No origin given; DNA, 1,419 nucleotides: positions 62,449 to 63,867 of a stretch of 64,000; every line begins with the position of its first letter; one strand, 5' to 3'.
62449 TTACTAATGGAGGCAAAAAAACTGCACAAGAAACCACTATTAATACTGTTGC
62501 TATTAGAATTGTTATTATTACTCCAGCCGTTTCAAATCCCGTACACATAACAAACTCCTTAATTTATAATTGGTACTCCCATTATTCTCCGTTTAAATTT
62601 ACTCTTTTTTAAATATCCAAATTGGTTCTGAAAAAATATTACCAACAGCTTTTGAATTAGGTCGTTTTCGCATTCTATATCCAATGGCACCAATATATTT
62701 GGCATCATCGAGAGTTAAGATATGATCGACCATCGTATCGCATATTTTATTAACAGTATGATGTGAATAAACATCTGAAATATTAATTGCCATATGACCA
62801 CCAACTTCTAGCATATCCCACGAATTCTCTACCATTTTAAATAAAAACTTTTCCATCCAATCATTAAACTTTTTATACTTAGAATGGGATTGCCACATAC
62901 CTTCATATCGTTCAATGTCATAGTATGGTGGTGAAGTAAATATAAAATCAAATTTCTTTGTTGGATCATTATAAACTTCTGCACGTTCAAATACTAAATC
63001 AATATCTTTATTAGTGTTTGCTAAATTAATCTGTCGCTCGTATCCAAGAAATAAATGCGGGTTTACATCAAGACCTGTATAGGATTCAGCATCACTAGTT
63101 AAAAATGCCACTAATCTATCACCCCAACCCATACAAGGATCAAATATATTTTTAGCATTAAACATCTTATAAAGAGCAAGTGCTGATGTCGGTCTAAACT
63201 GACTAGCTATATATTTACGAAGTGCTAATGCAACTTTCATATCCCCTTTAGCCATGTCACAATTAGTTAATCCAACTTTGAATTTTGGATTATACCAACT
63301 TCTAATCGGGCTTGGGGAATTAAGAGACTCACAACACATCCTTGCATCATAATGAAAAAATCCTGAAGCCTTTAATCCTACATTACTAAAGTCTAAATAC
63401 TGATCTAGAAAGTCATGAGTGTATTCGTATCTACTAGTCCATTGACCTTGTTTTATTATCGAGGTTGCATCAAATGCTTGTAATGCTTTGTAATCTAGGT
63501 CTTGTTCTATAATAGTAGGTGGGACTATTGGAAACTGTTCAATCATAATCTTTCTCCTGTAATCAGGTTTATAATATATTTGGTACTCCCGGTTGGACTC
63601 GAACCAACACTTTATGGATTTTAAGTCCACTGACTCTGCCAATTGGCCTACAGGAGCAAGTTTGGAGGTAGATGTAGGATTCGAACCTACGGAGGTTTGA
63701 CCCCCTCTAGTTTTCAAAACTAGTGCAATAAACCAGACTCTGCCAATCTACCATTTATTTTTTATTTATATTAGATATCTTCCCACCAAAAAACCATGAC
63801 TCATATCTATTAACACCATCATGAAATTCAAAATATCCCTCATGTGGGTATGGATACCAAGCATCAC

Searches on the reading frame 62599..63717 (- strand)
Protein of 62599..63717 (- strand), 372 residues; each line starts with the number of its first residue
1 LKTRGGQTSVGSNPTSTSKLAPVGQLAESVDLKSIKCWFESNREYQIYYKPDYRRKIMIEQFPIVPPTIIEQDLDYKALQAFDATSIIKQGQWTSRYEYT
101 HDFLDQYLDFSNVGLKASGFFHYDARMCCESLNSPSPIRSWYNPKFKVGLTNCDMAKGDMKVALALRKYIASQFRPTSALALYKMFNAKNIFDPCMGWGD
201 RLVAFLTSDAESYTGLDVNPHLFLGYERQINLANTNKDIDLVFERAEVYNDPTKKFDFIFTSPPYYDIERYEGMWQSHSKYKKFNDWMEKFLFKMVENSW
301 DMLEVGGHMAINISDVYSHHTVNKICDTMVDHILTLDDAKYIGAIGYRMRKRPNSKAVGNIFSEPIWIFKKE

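Call 9: search_protein_families(library=pfam, proteins=[window:62599-63717:-])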
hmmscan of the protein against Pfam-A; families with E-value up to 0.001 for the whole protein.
window:62599-63717:- (372 aa): 1 family
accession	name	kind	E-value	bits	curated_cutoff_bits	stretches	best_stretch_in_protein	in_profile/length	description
PF01555.25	N6_N4_Mtase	-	1.1e-06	29.2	26.7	1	257-354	2-88/221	DNA methylase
